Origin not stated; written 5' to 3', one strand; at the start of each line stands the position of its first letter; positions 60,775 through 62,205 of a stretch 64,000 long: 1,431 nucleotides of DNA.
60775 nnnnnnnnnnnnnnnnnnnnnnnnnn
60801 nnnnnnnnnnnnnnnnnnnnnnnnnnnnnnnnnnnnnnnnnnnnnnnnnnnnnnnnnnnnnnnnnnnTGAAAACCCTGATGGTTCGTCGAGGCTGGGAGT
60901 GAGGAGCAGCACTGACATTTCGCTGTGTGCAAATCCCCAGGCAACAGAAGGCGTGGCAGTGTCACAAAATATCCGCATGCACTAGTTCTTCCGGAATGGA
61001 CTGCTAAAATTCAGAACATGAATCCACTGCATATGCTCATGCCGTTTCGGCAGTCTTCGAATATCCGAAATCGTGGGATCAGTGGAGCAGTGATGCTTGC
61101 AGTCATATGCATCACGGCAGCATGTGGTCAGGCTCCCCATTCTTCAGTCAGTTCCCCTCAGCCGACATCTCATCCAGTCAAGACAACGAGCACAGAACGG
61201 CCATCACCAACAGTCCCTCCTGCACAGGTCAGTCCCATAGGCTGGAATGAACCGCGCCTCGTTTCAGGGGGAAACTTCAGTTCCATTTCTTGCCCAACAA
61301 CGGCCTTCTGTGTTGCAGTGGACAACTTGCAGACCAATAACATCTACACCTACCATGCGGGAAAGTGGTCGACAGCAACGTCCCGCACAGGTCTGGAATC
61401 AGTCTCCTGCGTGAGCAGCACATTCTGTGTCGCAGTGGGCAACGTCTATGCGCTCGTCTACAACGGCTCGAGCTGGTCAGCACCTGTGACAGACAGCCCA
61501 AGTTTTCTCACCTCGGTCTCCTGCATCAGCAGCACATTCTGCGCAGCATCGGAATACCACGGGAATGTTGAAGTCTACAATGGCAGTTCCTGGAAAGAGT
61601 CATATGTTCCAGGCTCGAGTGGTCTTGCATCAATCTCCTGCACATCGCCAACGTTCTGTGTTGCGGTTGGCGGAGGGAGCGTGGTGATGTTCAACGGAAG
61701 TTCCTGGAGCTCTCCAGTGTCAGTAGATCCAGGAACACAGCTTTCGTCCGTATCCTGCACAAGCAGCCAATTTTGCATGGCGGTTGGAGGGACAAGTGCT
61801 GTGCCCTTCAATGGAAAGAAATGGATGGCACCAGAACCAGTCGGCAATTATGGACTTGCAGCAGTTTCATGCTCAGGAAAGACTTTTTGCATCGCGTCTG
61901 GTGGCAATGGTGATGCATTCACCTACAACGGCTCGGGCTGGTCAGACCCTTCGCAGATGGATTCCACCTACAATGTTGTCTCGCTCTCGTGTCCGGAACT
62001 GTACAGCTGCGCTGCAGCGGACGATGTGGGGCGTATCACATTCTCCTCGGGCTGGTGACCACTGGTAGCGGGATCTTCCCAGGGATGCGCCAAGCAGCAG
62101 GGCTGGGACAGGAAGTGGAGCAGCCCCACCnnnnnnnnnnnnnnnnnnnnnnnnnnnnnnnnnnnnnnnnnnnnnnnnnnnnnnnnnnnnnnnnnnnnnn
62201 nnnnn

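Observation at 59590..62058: Pair of lipoproteins built from an unfamiliar ~38-aa double-cysteine repeat (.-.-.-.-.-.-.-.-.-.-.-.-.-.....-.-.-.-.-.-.)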

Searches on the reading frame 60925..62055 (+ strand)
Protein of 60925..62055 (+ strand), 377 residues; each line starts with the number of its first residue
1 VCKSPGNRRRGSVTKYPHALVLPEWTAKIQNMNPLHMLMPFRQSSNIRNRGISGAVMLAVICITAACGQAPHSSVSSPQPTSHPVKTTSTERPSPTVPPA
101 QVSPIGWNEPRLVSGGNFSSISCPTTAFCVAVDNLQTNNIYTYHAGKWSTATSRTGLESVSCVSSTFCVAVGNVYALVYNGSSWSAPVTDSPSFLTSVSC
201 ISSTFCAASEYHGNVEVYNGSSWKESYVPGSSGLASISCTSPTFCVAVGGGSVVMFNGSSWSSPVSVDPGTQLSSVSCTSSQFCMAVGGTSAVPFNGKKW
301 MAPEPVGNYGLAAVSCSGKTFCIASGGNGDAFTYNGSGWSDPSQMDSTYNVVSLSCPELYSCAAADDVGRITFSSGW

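Call 3: search_protein_families(library=pfam, proteins=[window:60925-62055:+], max_evalue=1)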
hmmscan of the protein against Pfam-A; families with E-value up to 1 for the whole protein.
window:60925-62055:+ (377 aa): 1 family
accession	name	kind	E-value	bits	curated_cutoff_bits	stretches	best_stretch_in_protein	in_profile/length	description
PF16341.10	DUF4971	-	0.0069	16.6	31.3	1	123-185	36-93/141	Domain of unknown function (DUF4971)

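Call 4: search_protein_families(library=ncbifam, proteins=[window:60925-62055:+], max_evalue=1)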
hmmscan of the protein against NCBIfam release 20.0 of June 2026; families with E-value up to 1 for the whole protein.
window:60925-62055:+ (377 aa): 1 family
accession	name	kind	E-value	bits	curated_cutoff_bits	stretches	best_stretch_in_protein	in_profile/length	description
NF040569.1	DUF2007_rel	subfamily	0.28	11.5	55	0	209-228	4-23/74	DUF2007-related protein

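Call 7: find_homologous_proteins(query=window:61018-62055:+, max_evalue=0.001)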
Query window:61018-62055:+ (346 aa): 1879 proteins with E <= 0.001 among 6580 candidates; the best 120 are listed.
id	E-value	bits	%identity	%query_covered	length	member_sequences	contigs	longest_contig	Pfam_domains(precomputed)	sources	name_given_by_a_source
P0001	1.9e-208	710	100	93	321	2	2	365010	-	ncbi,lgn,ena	-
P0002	2.2e-80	289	32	86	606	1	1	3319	-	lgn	-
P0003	1.6e-79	286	44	75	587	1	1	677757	-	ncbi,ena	-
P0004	8.2e-76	274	41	77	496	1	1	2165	PF23197.2,PF03793.25,PF14930.13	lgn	-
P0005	7.9e-72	260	40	77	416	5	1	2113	PF01833.31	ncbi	-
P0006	1.0e-71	260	34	78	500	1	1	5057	-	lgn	-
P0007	5.2e-71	258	36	66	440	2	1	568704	-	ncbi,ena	-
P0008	1.6e-67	246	36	77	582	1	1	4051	PF19193.7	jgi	jgi:hypothetical protein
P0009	2.7e-67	245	30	87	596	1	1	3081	-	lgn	-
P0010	5.1e-67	245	40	76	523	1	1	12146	-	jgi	jgi:hypothetical protein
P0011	9.6e-67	244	45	76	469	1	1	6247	PF17957.8,PF14930.13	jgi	jgi:hypothetical protein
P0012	1.1e-66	244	45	79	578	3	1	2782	PF01957.26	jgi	jgi:hypothetical protein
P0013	1.8e-66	243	39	79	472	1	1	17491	-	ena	-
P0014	3.6e-66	242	32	73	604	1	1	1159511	-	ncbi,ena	-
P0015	2.2e-65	239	42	76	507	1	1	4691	PF25059.2,PF00041.28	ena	-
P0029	2.7e-59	219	44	66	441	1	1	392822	-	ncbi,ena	-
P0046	8.5e-55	204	37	76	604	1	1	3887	PF11738.14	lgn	-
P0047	1.0e-54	204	40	76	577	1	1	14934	PF01083.29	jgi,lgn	jgi:hypothetical protein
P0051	4.3e-54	202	46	79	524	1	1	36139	PF19193.7,PF16640.12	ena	-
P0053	7.0e-54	201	44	77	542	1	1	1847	PF19193.7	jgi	-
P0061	1.0e-52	198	44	66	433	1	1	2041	PF03793.25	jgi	jgi:hypothetical protein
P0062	1.1e-52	197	45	73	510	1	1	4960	PF19193.7,PF17957.8,PF14930.13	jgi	jgi:hypothetical protein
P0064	3.0e-52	196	35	82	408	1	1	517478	-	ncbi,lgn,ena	-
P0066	1.4e-51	194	45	53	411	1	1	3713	PF19193.7,PF01833.31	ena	-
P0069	5.0e-51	192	38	77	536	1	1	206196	PF02839.20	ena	-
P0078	5.1e-50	189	40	81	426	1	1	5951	PF19193.7,PF14930.13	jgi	jgi:hypothetical protein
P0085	1.8e-49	187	40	67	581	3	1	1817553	PF01833.31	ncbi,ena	-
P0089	7.5e-49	185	44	79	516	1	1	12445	PF02839.20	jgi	jgi:hypothetical protein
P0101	1.6e-47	180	41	75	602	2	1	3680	PF01083.29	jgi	-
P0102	1.9e-47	180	37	78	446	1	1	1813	PF19193.7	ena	-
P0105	3.4e-47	179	46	61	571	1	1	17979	PF13895.13,PF14930.13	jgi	jgi:hypothetical protein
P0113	1.1e-46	178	43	75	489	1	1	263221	PF02839.20,PF17957.8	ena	-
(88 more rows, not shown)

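Call 10: find_encoding_contigs(protein=P0001, flank=10000, max_places=3)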
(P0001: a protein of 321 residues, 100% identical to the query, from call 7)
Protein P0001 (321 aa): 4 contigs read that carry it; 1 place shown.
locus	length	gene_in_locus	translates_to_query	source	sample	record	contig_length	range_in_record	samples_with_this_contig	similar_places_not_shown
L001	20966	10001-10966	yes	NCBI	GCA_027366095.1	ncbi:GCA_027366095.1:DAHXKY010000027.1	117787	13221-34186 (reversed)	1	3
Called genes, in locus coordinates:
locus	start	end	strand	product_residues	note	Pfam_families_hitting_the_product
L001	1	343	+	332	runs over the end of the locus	PF02463:SMC_N (weak), PF00005:ABC_tran, PF13304:AAA_21 (weak), PF08352:oligo_HPY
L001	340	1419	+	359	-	PF00005:ABC_tran, PF13304:AAA_21 (faint), PF08352:oligo_HPY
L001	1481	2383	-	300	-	PF12911:OppC_N, PF00528:BPD_transp_1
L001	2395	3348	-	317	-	PF19300:BPD_transp_1_N, PF00528:BPD_transp_1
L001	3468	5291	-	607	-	PF00496:SBP_bac_5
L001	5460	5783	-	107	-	PF00216:Bac_DNA_binding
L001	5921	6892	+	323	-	PF02388:FemAB, PF13480:Acetyltransf_6, PF02388:FemAB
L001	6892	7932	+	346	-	PF02388:FemAB (weak), PF13480:Acetyltransf_6, PF02388:FemAB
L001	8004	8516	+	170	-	-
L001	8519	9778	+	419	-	-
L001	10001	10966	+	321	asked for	-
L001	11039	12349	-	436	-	PF01933:CofD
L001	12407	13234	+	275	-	PF00459:Inositol_P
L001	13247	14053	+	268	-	PF00106:adh_short, PF13561:adh_short_C2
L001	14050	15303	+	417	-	PF00109:ketoacyl-synt, PF02801:Ketoacyl-synt_C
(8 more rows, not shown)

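Call 13: search_protein_families(library=pfam, proteins=[P0008, P0051, P0053, P0062, P0078, P0102, P0004, P0011, P0105], max_evalue=0.01)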
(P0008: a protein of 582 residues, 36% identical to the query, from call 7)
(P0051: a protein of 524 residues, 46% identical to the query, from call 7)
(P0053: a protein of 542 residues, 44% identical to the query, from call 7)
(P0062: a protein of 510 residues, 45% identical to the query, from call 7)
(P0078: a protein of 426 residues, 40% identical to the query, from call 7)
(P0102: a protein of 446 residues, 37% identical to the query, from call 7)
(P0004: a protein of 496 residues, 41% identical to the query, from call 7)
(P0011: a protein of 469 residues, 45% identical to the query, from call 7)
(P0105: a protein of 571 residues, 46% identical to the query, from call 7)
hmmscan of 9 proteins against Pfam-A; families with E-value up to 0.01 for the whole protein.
P0008 (582 aa): 3 families
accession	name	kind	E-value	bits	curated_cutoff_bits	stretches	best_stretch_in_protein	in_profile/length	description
PF19193.6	Tectonin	-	4.3e-06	26.8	30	1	74-215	13-146/216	Tectonin domain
PF01203.25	T2SSN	-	0.00092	19.8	29.6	0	372-463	93-174/211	Type II secretion system (T2SS), protein N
PF14032.12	PknH_C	-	0.0094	16.3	27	0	117-169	19-65/187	PknH-like extracellular domain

P0051 (524 aa): 4 families
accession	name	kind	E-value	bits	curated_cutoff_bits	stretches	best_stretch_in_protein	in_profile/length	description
PF16640.11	Big_3_5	-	7.2e-27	94.2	35.5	2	332-422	3-88/88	Bacterial Ig-like domain (group 3)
PF19193.6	Tectonin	-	3.9e-06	26.9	30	1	63-241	12-182/216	Tectonin domain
PF02839.19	CBM_5_12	-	0.00036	20.9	26.2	0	274-285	11-22/44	Carbohydrate-binding module family 5/12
PF23335.1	Beta-prop_IFT80_2nd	-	0.00051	19.3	27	0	111-167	55-111/287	IFT80 second beta-propeller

P0053 (542 aa): 4 families
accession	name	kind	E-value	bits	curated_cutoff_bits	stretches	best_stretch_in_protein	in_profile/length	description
PF19193.6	Tectonin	-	5.2e-06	26.5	30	0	39-220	13-187/216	Tectonin domain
PF01835.25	MG2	-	0.0023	18.7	32.8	0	444-507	34-94/96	MG2 domain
PF23335.1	Beta-prop_IFT80_2nd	-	0.0035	16.5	27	0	204-260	51-108/287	IFT80 second beta-propeller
PF09912.14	DUF2141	-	0.0065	16.8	24.4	0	357-412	12-68/112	Uncharacterized protein conserved in bacteria (DUF2141)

P0062 (510 aa): 3 families
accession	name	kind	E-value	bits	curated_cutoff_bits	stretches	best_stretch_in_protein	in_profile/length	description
PF17957.7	Big_7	-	2.4e-13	51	24.1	2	416-486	1-66/70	Bacterial Ig domain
PF19193.6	Tectonin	-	1.5e-09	38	30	0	60-116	12-64/216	Tectonin domain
PF14930.12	Qn_am_d_aII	-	7.6e-08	33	27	0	146-168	49-71/107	Quinohemoprotein amine dehydrogenase, alpha subunit domain II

P0078 (426 aa): 3 families
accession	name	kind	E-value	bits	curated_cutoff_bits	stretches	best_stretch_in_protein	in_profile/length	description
PF14930.12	Qn_am_d_aII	-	2.8e-06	27.9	27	0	333-358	50-75/107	Quinohemoprotein amine dehydrogenase, alpha subunit domain II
PF19193.6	Tectonin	-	4.9e-06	26.6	30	1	203-386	12-186/216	Tectonin domain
PF23335.1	Beta-prop_IFT80_2nd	-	6.5e-05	22.2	27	0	252-324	57-129/287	IFT80 second beta-propeller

P0102 (446 aa): 1 family
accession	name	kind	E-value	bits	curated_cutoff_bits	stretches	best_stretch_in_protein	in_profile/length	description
PF19193.6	Tectonin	-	4.2e-06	26.8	30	1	218-324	10-104/216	Tectonin domain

P0004 (496 aa): 5 families
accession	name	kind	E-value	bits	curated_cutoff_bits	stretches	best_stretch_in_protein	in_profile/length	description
PF03793.24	PASTA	-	6.3e-08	32.9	23.2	1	433-494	3-62/64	PASTA domain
PF23197.1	IG_AIR9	-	4.6e-06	26.8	27.5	1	319-383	6-69/87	AIR9 A9 domain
PF14930.12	Qn_am_d_aII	-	6.3e-06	26.8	27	0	53-76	47-70/107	Quinohemoprotein amine dehydrogenase, alpha subunit domain II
PF02839.19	CBM_5_12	-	0.0078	16.7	26.2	0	95-108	9-22/44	Carbohydrate-binding module family 5/12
PF18283.7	CBM77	-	0.0094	16.7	25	0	53-108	22-79/108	Carbohydrate binding module 77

P0011 (469 aa): 3 families
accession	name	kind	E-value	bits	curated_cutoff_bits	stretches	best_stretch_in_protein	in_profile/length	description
PF17957.7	Big_7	-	6.5e-07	30.3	24.1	1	281-351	1-68/70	Bacterial Ig domain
PF14930.12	Qn_am_d_aII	-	7.5e-06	26.6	27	0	103-127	48-72/107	Quinohemoprotein amine dehydrogenase, alpha subunit domain II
PF19193.6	Tectonin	-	0.00041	20.3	30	0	141-267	13-132/216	Tectonin domain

P0105 (571 aa): 3 families
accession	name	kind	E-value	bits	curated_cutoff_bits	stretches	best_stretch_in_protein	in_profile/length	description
PF14930.12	Qn_am_d_aII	-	9.1e-11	42.4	27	0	279-309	48-77/107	Quinohemoprotein amine dehydrogenase, alpha subunit domain II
PF13895.12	Ig_2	-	2.1e-05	25.1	27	1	350-405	18-68/79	Immunoglobulin domain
PF23335.1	Beta-prop_IFT80_2nd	-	0.0077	15.4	27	0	125-186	55-117/287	IFT80 second beta-propeller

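Call 39: find_encoding_contigs(protein=P0029, flank=6000, max_places=1)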
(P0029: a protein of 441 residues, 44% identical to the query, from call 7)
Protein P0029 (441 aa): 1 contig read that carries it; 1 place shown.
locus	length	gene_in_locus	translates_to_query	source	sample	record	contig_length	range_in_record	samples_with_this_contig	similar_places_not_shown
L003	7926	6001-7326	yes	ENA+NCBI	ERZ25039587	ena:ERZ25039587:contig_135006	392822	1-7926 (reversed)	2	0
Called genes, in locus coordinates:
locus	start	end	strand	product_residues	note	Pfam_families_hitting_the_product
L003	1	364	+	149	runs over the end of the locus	PF15956:DUF4760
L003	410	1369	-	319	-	PF00072:Response_reg, PF00990:GGDEF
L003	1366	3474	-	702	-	PF00512:HisKA, PF02518:HATPase_c, PF00072:Response_reg, PF01627:Hpt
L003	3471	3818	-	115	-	PF00989:PAS, PF13188:PAS_8 (weak), PF08448:PAS_4 (weak), PF08447:PAS_3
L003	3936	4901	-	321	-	PF17152:CHASE8, PF00672:HAMP (weak)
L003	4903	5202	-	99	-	PF13689:DUF4154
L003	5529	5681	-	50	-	-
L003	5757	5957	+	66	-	-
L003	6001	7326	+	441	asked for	-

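Call 40: find_encoding_contigs(protein=P0064, flank=6000, max_places=1)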
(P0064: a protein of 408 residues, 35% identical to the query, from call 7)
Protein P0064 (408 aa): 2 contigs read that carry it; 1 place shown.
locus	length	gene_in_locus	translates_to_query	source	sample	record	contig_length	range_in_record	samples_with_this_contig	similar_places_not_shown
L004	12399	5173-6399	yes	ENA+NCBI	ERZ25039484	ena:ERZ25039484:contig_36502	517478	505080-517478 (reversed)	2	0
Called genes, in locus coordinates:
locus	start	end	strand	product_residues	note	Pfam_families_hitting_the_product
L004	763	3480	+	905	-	PF00211:Guanylate_cyc, PF20703:nSTAND1 (weak), PF01637:ATPase_2 (weak), PF13401:AAA_22 (weak), PF25872:HTH_77, PF17874:TPR_MalT (weak), PF13424:TPR_12 (weak)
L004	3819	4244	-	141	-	PF00239:Resolvase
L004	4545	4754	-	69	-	-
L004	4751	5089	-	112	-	-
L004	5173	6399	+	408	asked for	-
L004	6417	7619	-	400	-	PF14659:Phage_int_SAM_3 (weak), PF22022:Phage_int_M, PF00589:Phage_integrase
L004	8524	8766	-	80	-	PF02452:PemK_toxin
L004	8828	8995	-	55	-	-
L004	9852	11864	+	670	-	-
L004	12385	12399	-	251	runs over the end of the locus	PF13683:rve_3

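Call 41: find_encoding_contigs(protein=P0007, flank=6000, max_places=1)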
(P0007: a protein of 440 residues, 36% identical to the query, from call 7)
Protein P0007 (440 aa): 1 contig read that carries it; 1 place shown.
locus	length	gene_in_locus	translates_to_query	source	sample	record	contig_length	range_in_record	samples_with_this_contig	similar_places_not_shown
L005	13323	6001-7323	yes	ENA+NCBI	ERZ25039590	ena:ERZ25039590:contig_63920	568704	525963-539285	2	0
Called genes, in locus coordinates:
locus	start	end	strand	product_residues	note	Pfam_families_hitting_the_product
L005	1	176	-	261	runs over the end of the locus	PF09900:DUF2127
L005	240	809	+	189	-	PF05163:DinB (faint), PF04978:MST, PF12867:DinB_2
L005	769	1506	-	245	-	PF05401:NodS, PF13489:Methyltransf_23, PF13847:Methyltransf_31 (weak), PF08241:Methyltransf_11, PF08242:Methyltransf_12, PF13649:Methyltransf_25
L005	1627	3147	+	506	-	-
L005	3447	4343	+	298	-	PF13495:Phage_int_SAM_4, PF02899:Phage_int_SAM_1 (weak), PF00589:Phage_integrase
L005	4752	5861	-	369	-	-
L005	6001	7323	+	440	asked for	-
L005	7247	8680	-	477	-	PF01548:DEDD_Tnp_IS110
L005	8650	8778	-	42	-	-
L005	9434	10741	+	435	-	PF01548:DEDD_Tnp_IS110, PF02371:Transposase_20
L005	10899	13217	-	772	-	PF15902:Sortilin-Vps10 (faint), PF02012:BNR (faint), PF14870:PSII_BNR (faint)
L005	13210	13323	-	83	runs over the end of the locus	-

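Call 64: search_protein_families(library=pfam, proteins=[P0047, P0101, P0061, P0069, P0089, P0113, P0046, P0012, P0015, P0085], max_evalue=0.0001)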
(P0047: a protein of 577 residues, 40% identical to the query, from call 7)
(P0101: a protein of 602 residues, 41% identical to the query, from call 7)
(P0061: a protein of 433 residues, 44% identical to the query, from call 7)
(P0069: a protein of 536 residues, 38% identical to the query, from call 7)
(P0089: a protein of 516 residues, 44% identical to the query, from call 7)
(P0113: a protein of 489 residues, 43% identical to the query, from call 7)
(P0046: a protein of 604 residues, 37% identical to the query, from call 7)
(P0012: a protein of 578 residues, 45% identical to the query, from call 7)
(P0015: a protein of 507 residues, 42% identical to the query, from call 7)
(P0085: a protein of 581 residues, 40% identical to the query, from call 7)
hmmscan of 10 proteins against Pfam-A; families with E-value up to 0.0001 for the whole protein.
P0047 (577 aa): 1 family
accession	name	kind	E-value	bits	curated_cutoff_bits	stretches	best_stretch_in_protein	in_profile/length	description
PF01083.28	Cutinase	-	2.3e-16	60.6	25.9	1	123-273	51-161/173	Cutinase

P0101 (602 aa): 2 families
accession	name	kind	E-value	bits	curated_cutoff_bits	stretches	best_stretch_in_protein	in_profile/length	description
PF01083.28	Cutinase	-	1.4e-16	61.3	25.9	1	138-297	40-159/173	Cutinase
PF08237.17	PE-PPE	-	7.6e-05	22.7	21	0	139-204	10-75/228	PE-PPE domain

P0061 (433 aa): 1 family
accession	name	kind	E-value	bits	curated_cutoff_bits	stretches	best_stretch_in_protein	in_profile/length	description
PF03793.24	PASTA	-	1.7e-08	34.7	23.2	1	373-432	3-62/64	PASTA domain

P0069 (536 aa): 1 family
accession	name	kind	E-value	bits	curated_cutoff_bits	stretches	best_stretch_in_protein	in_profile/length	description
PF02839.19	CBM_5_12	-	1.1e-09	38.7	26.2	0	112-124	10-22/44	Carbohydrate-binding module family 5/12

P0089 (516 aa): 1 family
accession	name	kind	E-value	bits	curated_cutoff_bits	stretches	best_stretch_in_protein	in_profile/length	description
PF02839.19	CBM_5_12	-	1.1e-05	25.8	26.2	0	92-103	11-22/44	Carbohydrate-binding module family 5/12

P0113 (489 aa): 2 families
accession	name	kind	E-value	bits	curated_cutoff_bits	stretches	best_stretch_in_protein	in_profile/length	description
PF17957.7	Big_7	-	3.7e-14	53.6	24.1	2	396-467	1-68/70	Bacterial Ig domain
PF02839.19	CBM_5_12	-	2e-06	28.2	26.2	0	99-110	11-22/44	Carbohydrate-binding module family 5/12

P0046 (604 aa): 1 family
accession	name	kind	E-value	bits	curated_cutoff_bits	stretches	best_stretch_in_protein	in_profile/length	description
PF11738.13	DUF3298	-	8.8e-11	43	24.1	1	511-588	1-84/84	Protein of unknown function (DUF3298)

P0012 (578 aa): 2 families
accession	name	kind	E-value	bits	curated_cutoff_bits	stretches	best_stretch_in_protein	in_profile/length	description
PF01957.25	NfeD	-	7.5e-06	26.5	29.1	0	140-153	19-32/57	NfeD-like C-terminal, partner-binding domain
PF02839.19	CBM_5_12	-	5e-05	23.7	26.2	0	138-150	10-22/44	Carbohydrate-binding module family 5/12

P0015 (507 aa): 2 families
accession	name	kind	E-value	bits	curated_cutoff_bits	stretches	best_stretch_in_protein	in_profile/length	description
PF00041.27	fn3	-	5.7e-20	71.8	25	2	419-504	2-83/84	Fibronectin type III domain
PF25059.1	FN3_DSCAM-DSCAML_C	-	6.4e-06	26.9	39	0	347-413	14-81/89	DSCAM/DSCAML C-terminal Fn3-like domain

P0085 (581 aa): 1 family
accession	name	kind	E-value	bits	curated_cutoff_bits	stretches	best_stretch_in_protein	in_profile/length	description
PF01833.30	TIG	-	1.2e-06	28.8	20.9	1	506-566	2-67/84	IPT/TIG domain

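Call 65: search_dna_similar(query=P0051, collection=plasmids, mode=protein, max_evalue=1e-10, max_rows=25)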
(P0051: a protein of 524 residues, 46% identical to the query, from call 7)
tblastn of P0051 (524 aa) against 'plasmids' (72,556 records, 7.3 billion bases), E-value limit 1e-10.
Records with a match: 1; places in all: 10; records where one place covers at least 80% of the query: 0.
Best place of each record, by identity: <60% 1.
By first word of the organism name: Streptomyces 1.
By predicted mobility (MOB-suite, as given by PLSDB): non-mobilizable 1.
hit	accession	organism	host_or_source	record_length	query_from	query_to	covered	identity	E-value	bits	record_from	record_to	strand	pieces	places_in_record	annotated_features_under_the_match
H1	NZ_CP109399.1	Streptomyces sp. NBC_01525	-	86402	324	521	38%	38.4%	3e-14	84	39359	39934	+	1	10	Ig-like domain repeat protein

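Call 68: search_solved_structures(query=P0062, max_evalue=10, show_alignments=0)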
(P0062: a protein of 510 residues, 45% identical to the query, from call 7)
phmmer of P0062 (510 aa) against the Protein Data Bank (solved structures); distinct sequences matched with E-value up to 10: 1.
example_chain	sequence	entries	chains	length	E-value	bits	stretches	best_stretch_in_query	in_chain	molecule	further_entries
6auf_B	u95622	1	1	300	0.64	11.9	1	162-221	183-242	Beta-lactamase-like protein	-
